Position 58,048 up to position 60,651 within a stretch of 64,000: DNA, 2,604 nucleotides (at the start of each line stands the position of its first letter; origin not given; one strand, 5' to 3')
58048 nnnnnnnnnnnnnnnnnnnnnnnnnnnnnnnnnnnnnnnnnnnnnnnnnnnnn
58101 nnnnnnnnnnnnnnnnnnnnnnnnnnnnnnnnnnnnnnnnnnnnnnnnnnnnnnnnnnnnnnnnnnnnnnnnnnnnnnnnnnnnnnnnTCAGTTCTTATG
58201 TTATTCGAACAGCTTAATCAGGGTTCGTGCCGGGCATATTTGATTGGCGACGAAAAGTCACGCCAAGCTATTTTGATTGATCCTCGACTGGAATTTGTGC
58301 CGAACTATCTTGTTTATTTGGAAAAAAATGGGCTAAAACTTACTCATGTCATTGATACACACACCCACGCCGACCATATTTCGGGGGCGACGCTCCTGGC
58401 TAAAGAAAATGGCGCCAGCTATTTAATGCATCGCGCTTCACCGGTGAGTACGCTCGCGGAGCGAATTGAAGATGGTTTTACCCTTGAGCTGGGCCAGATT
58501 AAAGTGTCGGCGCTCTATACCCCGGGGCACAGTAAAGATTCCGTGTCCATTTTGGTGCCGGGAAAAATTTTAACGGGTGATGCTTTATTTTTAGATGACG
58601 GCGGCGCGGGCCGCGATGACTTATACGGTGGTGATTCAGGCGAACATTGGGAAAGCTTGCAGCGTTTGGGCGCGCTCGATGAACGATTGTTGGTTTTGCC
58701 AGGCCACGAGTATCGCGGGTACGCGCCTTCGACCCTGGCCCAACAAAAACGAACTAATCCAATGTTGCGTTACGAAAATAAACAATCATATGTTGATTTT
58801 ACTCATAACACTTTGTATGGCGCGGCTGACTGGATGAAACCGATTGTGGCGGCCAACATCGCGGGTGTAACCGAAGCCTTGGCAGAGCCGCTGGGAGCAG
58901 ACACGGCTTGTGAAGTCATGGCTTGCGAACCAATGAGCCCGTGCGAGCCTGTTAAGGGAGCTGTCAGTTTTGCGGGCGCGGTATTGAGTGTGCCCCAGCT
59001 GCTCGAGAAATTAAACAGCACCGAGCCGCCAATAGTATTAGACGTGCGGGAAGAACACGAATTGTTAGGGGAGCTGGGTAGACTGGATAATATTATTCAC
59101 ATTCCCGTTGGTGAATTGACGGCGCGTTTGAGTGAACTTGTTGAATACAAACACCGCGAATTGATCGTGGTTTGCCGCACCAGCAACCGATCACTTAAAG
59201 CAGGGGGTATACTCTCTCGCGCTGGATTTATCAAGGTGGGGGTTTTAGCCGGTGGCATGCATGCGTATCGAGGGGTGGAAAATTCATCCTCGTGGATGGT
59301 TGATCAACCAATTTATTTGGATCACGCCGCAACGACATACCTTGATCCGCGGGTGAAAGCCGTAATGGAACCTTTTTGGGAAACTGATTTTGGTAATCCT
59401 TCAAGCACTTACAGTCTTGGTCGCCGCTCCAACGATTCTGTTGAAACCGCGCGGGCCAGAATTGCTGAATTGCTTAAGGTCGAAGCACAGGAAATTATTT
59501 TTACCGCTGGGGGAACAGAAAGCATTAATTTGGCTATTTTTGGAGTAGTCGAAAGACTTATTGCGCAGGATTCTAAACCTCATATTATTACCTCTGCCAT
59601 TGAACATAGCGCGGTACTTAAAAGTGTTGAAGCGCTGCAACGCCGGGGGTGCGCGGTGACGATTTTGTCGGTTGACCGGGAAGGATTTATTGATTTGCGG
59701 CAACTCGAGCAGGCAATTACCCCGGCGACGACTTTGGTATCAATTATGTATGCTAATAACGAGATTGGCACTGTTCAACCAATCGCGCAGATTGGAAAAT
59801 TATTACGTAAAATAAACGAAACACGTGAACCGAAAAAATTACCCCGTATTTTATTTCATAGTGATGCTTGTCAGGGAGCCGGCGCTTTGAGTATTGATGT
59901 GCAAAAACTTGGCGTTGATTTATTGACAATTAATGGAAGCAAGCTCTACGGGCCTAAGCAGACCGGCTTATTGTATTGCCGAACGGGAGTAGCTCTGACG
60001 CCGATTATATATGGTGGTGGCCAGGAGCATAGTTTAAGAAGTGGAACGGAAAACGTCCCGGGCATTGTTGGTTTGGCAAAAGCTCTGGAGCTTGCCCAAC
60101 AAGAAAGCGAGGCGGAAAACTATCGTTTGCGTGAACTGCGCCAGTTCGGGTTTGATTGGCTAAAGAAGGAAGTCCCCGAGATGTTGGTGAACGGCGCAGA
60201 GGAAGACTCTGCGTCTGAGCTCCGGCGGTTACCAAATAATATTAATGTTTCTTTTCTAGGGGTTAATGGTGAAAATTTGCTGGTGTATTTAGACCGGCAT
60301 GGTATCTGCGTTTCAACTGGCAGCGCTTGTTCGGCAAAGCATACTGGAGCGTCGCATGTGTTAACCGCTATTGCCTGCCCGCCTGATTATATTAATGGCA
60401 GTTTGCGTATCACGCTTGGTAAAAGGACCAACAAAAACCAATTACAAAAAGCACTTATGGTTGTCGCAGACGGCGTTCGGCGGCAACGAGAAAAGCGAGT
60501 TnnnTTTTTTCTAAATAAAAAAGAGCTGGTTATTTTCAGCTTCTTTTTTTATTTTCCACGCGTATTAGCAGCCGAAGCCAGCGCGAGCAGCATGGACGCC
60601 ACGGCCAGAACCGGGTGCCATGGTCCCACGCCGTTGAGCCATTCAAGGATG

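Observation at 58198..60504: MBL (persulfide dioxygenase-like) - rhodanese - cysteine desulfurase fusion among the amidotransferases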

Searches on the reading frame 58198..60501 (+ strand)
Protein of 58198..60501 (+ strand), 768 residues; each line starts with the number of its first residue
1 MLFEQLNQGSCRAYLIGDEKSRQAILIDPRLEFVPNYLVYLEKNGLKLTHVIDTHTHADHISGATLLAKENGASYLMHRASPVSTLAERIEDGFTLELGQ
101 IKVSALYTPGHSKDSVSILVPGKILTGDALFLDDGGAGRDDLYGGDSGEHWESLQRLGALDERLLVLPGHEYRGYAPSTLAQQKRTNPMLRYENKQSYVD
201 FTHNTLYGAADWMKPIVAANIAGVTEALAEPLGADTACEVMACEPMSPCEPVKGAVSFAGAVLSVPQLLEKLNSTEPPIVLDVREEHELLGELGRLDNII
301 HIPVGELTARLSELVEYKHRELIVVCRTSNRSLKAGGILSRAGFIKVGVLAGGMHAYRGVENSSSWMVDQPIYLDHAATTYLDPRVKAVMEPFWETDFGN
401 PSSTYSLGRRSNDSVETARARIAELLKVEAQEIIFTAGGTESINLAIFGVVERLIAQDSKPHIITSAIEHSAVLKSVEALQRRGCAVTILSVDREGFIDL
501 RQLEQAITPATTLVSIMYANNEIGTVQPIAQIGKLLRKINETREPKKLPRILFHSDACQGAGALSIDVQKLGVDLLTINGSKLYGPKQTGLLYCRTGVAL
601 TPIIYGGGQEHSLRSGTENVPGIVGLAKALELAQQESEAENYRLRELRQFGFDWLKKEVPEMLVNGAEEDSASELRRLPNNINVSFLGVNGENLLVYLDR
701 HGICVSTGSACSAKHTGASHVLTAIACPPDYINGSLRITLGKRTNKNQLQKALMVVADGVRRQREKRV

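Call 3: search_protein_families(library=pfam, proteins=[window:58198-60501:+], max_evalue=0.01)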
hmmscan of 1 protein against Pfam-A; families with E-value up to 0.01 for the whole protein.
window:58198-60501:+ (768 aa): 5 families
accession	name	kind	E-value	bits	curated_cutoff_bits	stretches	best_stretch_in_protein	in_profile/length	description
PF00266.25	Aminotran_5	-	2.4e-68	231.2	21.5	1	372-750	1-369/371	Aminotransferase class-V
PF00753.33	Lactamase_B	-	2.6e-14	54.1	22.7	1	8-170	3-196/196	Metallo-beta-lactamase superfamily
PF00581.25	Rhodanese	-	6.6e-11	43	22.2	1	267-357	3-99/102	Rhodanese-like domain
PF12706.13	Lactamase_B_2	-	0.00048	20.2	27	1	25-161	3-158/200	Beta-lactamase superfamily domain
PF01212.27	Beta_elim_lyase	-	0.00091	19.1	27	1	414-535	33-154/288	Beta-eliminating lyase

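Call 4: search_protein_families(library=ncbifam, proteins=[window:58198-60501:+], max_evalue=0.01)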
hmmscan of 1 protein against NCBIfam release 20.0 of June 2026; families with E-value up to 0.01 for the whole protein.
window:58198-60501:+ (768 aa): 41 families (the best 25 are shown)
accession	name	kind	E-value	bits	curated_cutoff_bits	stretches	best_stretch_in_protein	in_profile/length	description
TIGR03402.1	FeS_nifS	equivalog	1.9e-124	415.3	530.75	1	372-765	1-375/379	cysteine desulfurase NifS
TIGR03235.1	DNA_S_dndA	equivalog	1.2e-102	343.8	480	1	373-739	1-352/353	cysteine desulfurase DndA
NF010611.0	PRK14012.1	equivalog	1.7e-99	333.6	548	1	368-765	3-384/406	IscS subfamily cysteine desulfurase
TIGR02006.1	IscS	equivalog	1.6e-96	323.8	643.2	1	369-765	2-380/402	IscS subfamily cysteine desulfurase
TIGR03403.1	nifS_epsilon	equivalog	1e-82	278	587.7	1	372-764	1-377/382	NifS family cysteine desulfurase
NF002806.0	PRK02948.1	subfamily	6e-80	269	304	1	372-758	2-370/381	IscS subfamily cysteine desulfurase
TIGR01977.1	am_tr_V_EF2568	hypoth_equivalog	1.6e-43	149.2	377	1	372-756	1-373/376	cysteine desulfurase family protein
TIGR01979.1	sufS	subfamily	6.6e-40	137.2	475.1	1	371-713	19-363/403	SufS family cysteine desulfurase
NF041166.1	f2_encap_cargo1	exception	4.2e-29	102.1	800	1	372-712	247-587/623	family 2A encapsulin nanocompartment cargo protein cysteine desulfurase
TIGR03413.1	GSH_gloB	equivalog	1.6e-26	93.2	200.8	1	14-172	13-166/248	hydroxyacylglutathione hydrolase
NF040641.1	bifunc_ST_SDO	equivalog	1.6e-25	89.8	625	2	89-201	261-378/423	bifunctional sulfur transferase/dioxygenase Blh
NF040779.1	Sec_lyase_SclA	exception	4.9e-25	88.2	525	1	372-613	1-232/378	selenocysteine lyase SclA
NF008126.0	PRK10874.1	equivalog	3.1e-24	85.8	607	1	368-712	17-359/401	cysteine desulfurase CsdA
NF006791.0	PRK09295.1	equivalog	1.5e-23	83.6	661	1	372-712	25-365/406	cysteine desulfurase SufS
TIGR03392.1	FeS_syn_CsdA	equivalog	1.1e-22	80.8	493.6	1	369-632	15-285/398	cysteine desulfurase CsdA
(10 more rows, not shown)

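Call 8: find_homologous_proteins(query=window:58198-60501:+, max_evalue=1e-10)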
Query window:58198-60501:+ (768 aa): 309 proteins with E <= 1e-10 among 8000 candidates; the best 120 are listed.
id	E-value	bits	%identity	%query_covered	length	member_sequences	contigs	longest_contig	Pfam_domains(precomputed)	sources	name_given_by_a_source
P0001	0.0e+0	1728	100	100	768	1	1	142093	PF00581.26,PF00266.26,PF00753.34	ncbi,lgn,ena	-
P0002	1.0e-255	868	52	100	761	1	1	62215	PF00581.26,PF00266.26,PF00753.34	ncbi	-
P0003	5.9e-254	863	53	100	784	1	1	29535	PF00581.26,PF00266.26,PF00753.34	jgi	jgi:cysteine desulfurase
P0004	5.8e-247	839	53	99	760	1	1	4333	PF00581.26,PF00266.26,PF00753.34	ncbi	-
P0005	1.5e-143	498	56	51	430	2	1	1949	PF00266.26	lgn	-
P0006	1.1e-135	472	55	52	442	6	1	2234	PF00266.26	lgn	-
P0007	2.4e-135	470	56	51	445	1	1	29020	PF00266.26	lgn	-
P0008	4.1e-135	470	55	52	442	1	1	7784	PF00266.26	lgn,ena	-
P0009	4.9e-135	469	55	51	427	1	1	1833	PF00266.26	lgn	-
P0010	2.2e-134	467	56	51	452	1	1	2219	PF00266.26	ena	-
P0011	1.1e-133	465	55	51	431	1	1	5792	PF00266.26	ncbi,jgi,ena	-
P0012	1.7e-132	461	54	51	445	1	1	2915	PF00266.26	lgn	-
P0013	5.3e-132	459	54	51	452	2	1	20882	PF00266.26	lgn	-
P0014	9.7e-131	455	54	51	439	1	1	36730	PF00266.26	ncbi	-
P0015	1.1e-130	455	56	50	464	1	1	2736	PF00266.26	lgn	-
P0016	1.1e-130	455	55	51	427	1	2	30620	PF00266.26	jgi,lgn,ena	-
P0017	1.8e-130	454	56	51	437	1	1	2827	PF00266.26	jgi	jgi:cysteine desulfurase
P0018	3.8e-130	453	54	51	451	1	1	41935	PF00266.26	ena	-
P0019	1.6e-128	448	54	51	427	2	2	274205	PF00266.26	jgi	-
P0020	2.7e-128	447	55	51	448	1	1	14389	PF00266.26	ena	-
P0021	3.7e-128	447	53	51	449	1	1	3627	PF00266.26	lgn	-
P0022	5.3e-128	446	52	51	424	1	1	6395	PF00266.26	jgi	-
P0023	9.1e-128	445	53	51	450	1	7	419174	PF00266.26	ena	-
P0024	1.3e-125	438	53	51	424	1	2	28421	PF00155.28,PF00266.26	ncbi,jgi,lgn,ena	-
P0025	1.2e-124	435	51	51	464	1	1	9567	PF00266.26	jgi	jgi:cysteine desulfurase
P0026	3.6e-123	430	53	51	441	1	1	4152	PF00266.26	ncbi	-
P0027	4.2e-123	430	54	49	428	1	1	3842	PF00266.26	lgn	-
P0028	4.8e-123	430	51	51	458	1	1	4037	PF00155.28,PF00266.26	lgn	-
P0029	1.2e-122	428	53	51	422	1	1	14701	PF00266.26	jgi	-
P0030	2.8e-122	427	51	50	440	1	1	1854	PF00266.26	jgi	jgi:cysteine desulfurase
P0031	1.7e-121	425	52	53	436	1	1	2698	PF00266.26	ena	-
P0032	3.1e-120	420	52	51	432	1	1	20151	PF00266.26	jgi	jgi:cysteine desulfurase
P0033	6.7e-119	416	47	59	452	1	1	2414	PF00266.26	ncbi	-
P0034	1.2e-117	412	53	51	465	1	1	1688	PF00266.26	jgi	-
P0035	1.7e-117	411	50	52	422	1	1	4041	PF00266.26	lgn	-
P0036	3.4e-117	410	51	51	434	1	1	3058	PF00266.26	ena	-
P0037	2.9e-116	407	52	51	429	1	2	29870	PF00266.26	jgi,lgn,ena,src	-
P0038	6.7e-116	406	50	49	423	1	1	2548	PF00266.26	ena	-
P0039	1.8e-114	401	50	52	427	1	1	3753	PF00266.26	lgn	-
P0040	3.9e-114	400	51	51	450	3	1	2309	PF00266.26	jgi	-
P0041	5.4e-114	400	50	51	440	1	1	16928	PF00266.26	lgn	-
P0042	6.4e-114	400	49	51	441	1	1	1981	PF00266.26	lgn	-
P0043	7.4e-113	396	49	51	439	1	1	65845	PF00266.26,PF01212.28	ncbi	-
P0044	7.9e-113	396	50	51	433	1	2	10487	PF00282.26,PF00266.26,PF01212.28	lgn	-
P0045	9.8e-113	396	46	51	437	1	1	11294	PF00266.26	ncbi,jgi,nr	ncbi:MAG: cysteine desulfurase [bacterium]|nr:cysteine desulfurase [bacterium]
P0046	1.4e-111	392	49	51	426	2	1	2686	PF00266.26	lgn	-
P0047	1.7e-111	392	48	51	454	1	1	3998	PF00266.26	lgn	-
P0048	2.5e-111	391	48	51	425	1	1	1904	PF00266.26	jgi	jgi:cysteine desulfurase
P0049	6.8e-111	390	49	51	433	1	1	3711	PF00282.26,PF00266.26,PF01212.28,PF01041.24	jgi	jgi:cysteine desulfurase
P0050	3.0e-110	387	50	50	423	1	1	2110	PF00266.26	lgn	-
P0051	7.3e-110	386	49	51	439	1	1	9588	PF00266.26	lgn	-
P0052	8.3e-109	383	48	51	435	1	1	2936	PF00266.26,PF01212.28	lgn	-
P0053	1.5e-108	382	46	52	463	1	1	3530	PF00266.26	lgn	-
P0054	2.9e-108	381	47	51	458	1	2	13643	PF00266.26,PF01212.28,PF01041.24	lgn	-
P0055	1.3e-107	379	49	50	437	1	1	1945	PF00266.26,PF01212.28,PF01041.24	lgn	-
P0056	3.0e-107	378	48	51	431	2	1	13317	PF00266.26,PF01212.28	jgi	jgi:cysteine desulfurase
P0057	8.0e-103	363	46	51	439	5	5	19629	PF00266.26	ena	-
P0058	1.9e-97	345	44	52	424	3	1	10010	PF00266.26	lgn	-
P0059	3.8e-92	328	45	52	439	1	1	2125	PF00266.26,PF01212.28,PF01041.24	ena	-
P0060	9.5e-90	320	41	49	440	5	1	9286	PF00155.28,PF00266.26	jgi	-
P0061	1.4e-89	319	44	53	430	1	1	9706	PF00266.26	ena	-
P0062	3.0e-87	311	43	51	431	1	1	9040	PF00266.26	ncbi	-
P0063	1.4e-86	309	45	50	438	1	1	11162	PF00266.26,PF01212.28,PF01041.24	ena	-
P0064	1.6e-86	309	42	55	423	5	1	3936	PF00266.26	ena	-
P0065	2.8e-85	305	39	63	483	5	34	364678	PF00581.26,PF00266.26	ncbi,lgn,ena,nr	ncbi:MAG: aminotransferase class V-fold PLP-dependent enzyme [Firmicutes bacterium]|nr:aminotransfer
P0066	3.4e-84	301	42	52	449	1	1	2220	PF00266.26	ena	-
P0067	6.0e-83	297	42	51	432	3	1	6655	PF00266.26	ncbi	-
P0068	3.5e-82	295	44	50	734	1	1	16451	PF00266.26,PF00586.30,PF01212.28,PF01041.24,PF02769.28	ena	-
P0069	4.8e-81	291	42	52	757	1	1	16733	PF00155.28,PF00266.26,PF00586.30,PF01212.28,PF01041.24,PF02769.28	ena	-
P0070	6.0e-81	291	42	52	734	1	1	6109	PF00266.26,PF00586.30,PF01212.28,PF01041.24,PF02769.28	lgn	-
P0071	1.0e-79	287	43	51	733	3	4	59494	PF00266.26,PF00586.30,PF01212.28,PF01041.24,PF02769.28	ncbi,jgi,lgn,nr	ncbi:MAG: selenide, water dikinase SelD [Candidatus Marinimicrobia bacterium]|nr:selenide, water dik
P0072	2.5e-79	285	42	52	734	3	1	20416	PF00266.26,PF00586.30,PF01212.28,PF01041.24,PF02769.28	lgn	-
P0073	3.0e-79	285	41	52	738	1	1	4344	PF00155.28,PF00266.26,PF00586.30,PF01212.28,PF01041.24,PF02769.28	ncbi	-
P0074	3.3e-79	285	42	52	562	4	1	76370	PF00155.28,PF00266.26,PF00586.30,PF01212.28,PF01041.24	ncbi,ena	-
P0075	1.4e-78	283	40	51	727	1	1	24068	PF00266.26,PF00586.30,PF01212.28,PF01041.24,PF02769.28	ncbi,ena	ncbi:MAG: selenide, water dikinase SelD [Bacteroidota bacterium]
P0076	4.2e-78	281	42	51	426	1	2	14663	PF00266.26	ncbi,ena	-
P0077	5.1e-78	281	42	52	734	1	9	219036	PF00266.26,PF00586.30,PF01212.28,PF01041.24,PF02769.28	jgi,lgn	jgi:cysteine desulfurase NifS/selenium donor protein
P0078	5.4e-78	281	38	50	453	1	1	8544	PF00266.26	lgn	-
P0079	1.4e-77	279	41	51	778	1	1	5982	PF00266.26,PF00586.30,PF01212.28,PF01041.24,PF02769.28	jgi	jgi:cysteine desulfurase NifS/selenium donor protein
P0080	3.4e-77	278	42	51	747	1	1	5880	PF00155.28,PF00266.26,PF00586.30,PF01212.28,PF01041.24,PF02769.28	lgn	-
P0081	3.8e-77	278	42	52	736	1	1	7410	PF00266.26,PF00586.30,PF01212.28,PF01041.24,PF02769.28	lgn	-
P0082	7.0e-77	277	41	51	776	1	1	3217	PF00266.26,PF00586.30,PF01212.28,PF01041.24,PF02769.28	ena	-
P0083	7.5e-77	277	41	50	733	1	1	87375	PF00266.26,PF00586.30,PF01212.28,PF01041.24,PF02769.28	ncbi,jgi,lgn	-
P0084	1.2e-76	276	42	50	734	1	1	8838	PF00266.26,PF00586.30,PF01212.28,PF01041.24,PF02769.28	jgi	jgi:cysteine desulfurase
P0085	1.3e-76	276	41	50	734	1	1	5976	PF00155.28,PF00266.26,PF00586.30,PF01212.28,PF01041.24,PF02769.28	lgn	-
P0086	1.6e-76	276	41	50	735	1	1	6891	PF00266.26,PF00586.30,PF01212.28,PF01041.24,PF02769.28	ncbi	-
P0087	2.3e-76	275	42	52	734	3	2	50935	PF00266.26,PF00586.30,PF01212.28,PF01041.24,PF02769.28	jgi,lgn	-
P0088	2.4e-76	275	41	50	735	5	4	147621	PF00155.28,PF00266.26,PF00586.30,PF01212.28,PF01041.24,PF02769.28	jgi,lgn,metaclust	metaclust:\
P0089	5.0e-76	274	40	50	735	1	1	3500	PF00155.28,PF00266.26,PF00586.30,PF01212.28,PF01041.24,PF02769.28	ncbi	-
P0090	5.6e-76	274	40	52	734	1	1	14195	PF00266.26,PF00586.30,PF01212.28,PF01041.24,PF02769.28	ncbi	-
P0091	7.7e-76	274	41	52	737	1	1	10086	PF00155.28,PF00266.26,PF00586.30,PF01212.28,PF01041.24,PF02769.28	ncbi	-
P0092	2.4e-75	272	40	51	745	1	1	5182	PF00266.26,PF00586.30,PF01212.28,PF01041.24,PF02769.28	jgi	jgi:cysteine desulfurase NifS/selenium donor protein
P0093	4.7e-75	271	40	51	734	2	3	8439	PF00266.26,PF00586.30,PF01212.28,PF01041.24,PF02769.28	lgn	-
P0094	1.3e-74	270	39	52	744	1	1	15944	PF00266.26,PF00586.30,PF01212.28,PF01041.24,PF02769.28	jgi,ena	-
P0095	1.6e-74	269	41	52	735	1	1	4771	PF00266.26,PF00586.30,PF01212.28,PF01041.24,PF02769.28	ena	-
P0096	1.6e-74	269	40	51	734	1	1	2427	PF00266.26,PF00586.30,PF01212.28,PF01041.24,PF02769.28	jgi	jgi:cysteine desulfurase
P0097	1.9e-74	269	41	50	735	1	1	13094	PF00266.26,PF00586.30,PF01212.28,PF01041.24,PF02769.28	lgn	-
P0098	2.0e-74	269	40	51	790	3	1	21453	PF00155.28,PF00266.26,PF00586.30,PF01212.28,PF01041.24,PF02769.28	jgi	jgi:cysteine desulfurase NifS/selenium donor protein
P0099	3.2e-74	268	41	50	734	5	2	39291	PF00266.26,PF00586.30,PF01212.28,PF01041.24,PF02769.28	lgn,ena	-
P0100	3.8e-74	268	38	52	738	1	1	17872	PF00266.26,PF00586.30,PF01212.28,PF01041.24,PF02769.28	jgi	-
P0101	2.2e-73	266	40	51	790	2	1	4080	PF00155.28,PF00266.26,PF00586.30,PF01212.28,PF01041.24,PF02769.28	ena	-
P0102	4.7e-73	265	41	50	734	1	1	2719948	PF00155.28,PF00266.26,PF00586.30,PF01212.28,PF01041.24,PF02769.28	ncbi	-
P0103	7.2e-73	264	40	50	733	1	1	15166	PF00155.28,PF00266.26,PF00586.30,PF01212.28,PF01041.24,PF02769.28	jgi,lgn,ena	-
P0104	9.3e-73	264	41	52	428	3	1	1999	PF00266.26,PF01212.28,PF01053.27,PF01041.24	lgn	-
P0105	1.4e-72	263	40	51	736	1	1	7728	PF00155.28,PF00266.26,PF00586.30,PF01212.28,PF01041.24,PF02769.28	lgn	-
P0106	1.5e-72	263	40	51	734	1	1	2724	PF00266.26,PF00586.30,PF01212.28,PF01041.24,PF02769.28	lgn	-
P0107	2.0e-72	262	41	51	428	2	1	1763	PF00266.26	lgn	-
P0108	3.3e-72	262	38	53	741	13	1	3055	PF00266.26,PF00586.30,PF01212.28,PF01041.24,PF02769.28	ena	-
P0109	7.8e-72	260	40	51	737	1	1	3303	PF00266.26,PF00586.30,PF01212.28,PF01041.24,PF02769.28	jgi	jgi:cysteine desulfurase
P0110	1.6e-71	259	39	51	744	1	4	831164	PF00266.26,PF00586.30,PF01212.28,PF02769.28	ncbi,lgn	-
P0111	2.6e-71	259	38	52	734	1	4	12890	PF00266.26,PF00586.30,PF01212.28,PF01041.24,PF02769.28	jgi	jgi:cysteine desulfurase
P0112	1.2e-69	253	39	50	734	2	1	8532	PF00266.26,PF00586.30,PF01212.28,PF01041.24,PF02769.28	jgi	jgi:cysteine desulfurase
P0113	4.3e-69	251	39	49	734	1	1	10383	PF00266.26,PF00586.30,PF01212.28,PF01041.24,PF02769.28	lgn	-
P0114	6.2e-69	251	38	50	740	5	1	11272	PF00266.26,PF00586.30,PF01212.28,PF01041.24,PF02769.28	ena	-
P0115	1.0e-68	250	37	52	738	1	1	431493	PF00266.26,PF00586.30,PF01212.28,PF01041.24,PF02769.28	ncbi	-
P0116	3.4e-68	248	38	51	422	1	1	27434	PF00266.26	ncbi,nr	ncbi:MAG: cysteine desulfurase [Myxococcales bacterium FL481]|nr:MAG: cysteine desulfurase [Myxococc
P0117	4.6e-68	248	41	51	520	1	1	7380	PF00266.26,PF01212.28,PF01041.24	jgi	jgi:cysteine desulfurase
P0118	9.2e-68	247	40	51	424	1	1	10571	PF00155.28,PF00266.26,PF01212.28,PF01041.24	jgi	jgi:cysteine desulfurase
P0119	1.2e-67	247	37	46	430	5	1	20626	PF00581.26,PF00753.34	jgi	jgi:sulfur dioxygenase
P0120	1.2e-66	243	39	51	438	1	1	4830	PF00266.26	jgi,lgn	jgi:cysteine desulfurase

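Call 10: find_encoding_contigs(protein=P0002, flank=10000, max_places=3)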
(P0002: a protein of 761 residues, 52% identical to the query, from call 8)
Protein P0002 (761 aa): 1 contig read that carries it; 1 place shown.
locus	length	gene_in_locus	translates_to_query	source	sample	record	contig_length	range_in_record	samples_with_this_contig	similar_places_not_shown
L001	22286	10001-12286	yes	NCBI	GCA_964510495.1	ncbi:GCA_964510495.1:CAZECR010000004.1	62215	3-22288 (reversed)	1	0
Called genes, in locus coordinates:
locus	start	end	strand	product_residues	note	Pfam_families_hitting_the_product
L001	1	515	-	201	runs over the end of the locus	-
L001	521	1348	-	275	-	PF01209:Ubie_methyltran (weak), PF13489:Methyltransf_23, PF13847:Methyltransf_31, PF08241:Methyltransf_11, PF08242:Methyltransf_12, PF13649:Methyltransf_25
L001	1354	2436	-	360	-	PF13439:Glyco_transf_4, PF13579:Glyco_trans_4_4, PF20706:GT4-conflict, PF00534:Glycos_transf_1, PF13692:Glyco_trans_1_4, PF13524:Glyco_trans_1_2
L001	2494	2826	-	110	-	PF10066:DUF2304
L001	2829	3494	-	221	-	PF00535:Glycos_transf_2, PF13641:Glyco_tranf_2_3 (weak)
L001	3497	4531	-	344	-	PF01370:Epimerase, PF04321:RmlD_sub_bind (weak), PF01073:3Beta_HSD, PF07993:NAD_binding_4 (weak), PF16363:GDP_Man_Dehyd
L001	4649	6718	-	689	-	PF00082:Peptidase_S8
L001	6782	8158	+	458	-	PF13727:CoA_binding_3, PF02397:Bac_transf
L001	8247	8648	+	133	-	PF02082:Rrf2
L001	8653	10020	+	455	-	PF07992:Pyr_redox_2, PF13454:NAD_binding_9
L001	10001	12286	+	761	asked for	PF00753:Lactamase_B, PF00581:Rhodanese, PF00266:Aminotran_5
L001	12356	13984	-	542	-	PF01656:CbiA (weak), PF06418:CTP_synth_N, PF00117:GATase, PF07722:Peptidase_C26 (faint)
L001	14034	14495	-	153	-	PF01281:Ribosomal_L9_N, PF03948:Ribosomal_L9_C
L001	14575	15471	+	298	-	PF03193:RsgA_GTPase (faint), PF00009:GTP_EFTU, PF00350:Dynamin_N (faint), PF01926:MMR_HSR1, PF02421:FeoB_N, PF04548:AIG1, PF07650:KH_2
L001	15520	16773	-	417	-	PF22694:CtpB_N-like, PF00595:PDZ, PF13180:PDZ_2, PF17820:PDZ_6, PF03572:Peptidase_S41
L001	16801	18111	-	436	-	PF00275:EPSP_synthase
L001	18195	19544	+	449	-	PF08308:PEGA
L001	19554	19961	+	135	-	PF00075:RNase_H, PF13456:RVT_3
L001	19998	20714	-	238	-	PF18915:DUF5667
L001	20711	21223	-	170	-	PF04542:Sigma70_r2, PF08281:Sigma70_r4_2, PF04545:Sigma70_r4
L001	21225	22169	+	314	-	-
